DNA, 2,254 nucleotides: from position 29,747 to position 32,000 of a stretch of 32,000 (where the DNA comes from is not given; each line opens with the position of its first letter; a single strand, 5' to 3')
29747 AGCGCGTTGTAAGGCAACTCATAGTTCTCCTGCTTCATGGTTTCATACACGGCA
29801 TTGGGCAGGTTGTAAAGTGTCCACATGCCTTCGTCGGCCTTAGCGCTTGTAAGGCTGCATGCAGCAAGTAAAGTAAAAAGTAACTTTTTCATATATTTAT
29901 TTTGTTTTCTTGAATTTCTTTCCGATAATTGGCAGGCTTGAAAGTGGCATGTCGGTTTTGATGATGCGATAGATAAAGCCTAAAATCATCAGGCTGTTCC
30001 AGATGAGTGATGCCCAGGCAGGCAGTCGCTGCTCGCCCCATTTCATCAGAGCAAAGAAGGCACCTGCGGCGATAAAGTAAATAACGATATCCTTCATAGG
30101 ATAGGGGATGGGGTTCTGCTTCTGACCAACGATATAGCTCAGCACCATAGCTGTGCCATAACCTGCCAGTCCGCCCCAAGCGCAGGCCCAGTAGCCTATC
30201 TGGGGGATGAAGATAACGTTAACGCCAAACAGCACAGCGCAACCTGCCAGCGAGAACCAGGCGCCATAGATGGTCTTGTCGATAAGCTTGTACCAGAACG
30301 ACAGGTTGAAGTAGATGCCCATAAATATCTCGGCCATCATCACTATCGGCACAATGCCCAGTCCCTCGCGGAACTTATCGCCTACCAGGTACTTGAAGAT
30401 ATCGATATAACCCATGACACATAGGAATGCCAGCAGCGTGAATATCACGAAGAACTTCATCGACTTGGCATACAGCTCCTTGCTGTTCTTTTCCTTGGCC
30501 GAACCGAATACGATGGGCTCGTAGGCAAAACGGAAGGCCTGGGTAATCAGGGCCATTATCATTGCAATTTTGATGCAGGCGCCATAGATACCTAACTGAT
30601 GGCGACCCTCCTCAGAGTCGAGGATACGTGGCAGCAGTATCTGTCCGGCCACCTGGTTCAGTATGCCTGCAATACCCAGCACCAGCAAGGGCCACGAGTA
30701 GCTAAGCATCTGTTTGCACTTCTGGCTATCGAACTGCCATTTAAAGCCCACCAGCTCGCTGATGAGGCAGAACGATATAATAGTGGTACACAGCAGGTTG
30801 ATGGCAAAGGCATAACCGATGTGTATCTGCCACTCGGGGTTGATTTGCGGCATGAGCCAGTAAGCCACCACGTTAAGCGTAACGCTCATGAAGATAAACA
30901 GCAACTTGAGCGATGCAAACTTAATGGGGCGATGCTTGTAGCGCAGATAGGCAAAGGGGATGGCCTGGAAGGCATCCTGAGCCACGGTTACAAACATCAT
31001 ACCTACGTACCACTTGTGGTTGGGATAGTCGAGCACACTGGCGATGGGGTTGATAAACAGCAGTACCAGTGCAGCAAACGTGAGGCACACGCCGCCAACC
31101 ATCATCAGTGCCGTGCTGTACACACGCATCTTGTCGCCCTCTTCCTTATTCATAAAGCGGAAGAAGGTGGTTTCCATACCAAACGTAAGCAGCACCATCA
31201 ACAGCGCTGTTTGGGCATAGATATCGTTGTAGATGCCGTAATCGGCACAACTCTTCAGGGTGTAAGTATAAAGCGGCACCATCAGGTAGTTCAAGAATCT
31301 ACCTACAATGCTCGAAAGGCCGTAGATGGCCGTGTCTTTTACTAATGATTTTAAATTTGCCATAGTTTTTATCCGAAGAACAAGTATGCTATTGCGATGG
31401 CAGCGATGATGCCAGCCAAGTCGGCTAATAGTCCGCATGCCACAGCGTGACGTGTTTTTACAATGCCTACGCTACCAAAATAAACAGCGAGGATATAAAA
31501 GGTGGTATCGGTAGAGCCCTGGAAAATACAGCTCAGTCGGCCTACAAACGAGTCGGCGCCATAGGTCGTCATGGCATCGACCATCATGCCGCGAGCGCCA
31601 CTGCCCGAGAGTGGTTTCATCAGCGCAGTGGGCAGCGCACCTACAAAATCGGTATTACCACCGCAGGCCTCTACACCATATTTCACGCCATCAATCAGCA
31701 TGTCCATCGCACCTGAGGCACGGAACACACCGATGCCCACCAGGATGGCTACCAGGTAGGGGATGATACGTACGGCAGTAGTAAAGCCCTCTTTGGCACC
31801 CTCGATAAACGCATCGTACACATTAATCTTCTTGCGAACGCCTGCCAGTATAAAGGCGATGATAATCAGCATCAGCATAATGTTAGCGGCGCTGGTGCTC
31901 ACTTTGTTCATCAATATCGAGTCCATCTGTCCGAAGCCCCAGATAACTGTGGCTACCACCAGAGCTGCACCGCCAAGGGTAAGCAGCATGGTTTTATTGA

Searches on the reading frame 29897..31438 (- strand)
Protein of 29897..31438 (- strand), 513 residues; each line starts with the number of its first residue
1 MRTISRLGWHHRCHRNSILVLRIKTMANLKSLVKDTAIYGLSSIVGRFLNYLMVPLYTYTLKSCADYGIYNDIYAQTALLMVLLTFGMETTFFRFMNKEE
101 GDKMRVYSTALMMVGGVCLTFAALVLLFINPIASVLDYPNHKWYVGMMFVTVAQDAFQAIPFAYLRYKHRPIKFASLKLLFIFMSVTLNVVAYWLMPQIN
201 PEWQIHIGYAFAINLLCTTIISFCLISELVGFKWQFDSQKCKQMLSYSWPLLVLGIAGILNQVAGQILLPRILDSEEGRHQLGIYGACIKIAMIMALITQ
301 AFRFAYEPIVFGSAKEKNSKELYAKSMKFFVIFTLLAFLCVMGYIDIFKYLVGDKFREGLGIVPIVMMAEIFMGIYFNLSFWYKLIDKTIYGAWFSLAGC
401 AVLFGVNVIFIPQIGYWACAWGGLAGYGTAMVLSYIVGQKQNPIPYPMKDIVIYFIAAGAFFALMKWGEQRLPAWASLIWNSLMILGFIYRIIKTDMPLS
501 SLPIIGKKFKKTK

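Call 10: search_protein_families(library=pfam, proteins=[window:29897-31438:-], max_evalue=0.001)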
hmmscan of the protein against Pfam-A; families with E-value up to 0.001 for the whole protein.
window:29897-31438:- (513 aa): 2 families
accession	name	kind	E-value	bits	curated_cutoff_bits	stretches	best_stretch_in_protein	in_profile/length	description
PF01943.22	Polysacc_synt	-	2.1e-15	57.3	28.2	1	32-296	1-255/274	Polysaccharide biosynthesis protein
PF13440.11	Polysacc_synt_3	-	3.4e-11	43.4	23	1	63-344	7-277/293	Polysaccharide biosynthesis protein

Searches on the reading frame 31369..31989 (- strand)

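Call 74: search_protein_families(library=pfam, proteins=[window:31369-31989:-], max_evalue=0.001)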
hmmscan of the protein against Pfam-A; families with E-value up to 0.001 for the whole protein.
window:31369-31989:- (206 aa): 1 family
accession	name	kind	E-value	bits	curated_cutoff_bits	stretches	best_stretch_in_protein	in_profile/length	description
PF07670.19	Gate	-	3.3e-11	44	29.6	1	73-176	2-103/104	Nucleoside recognition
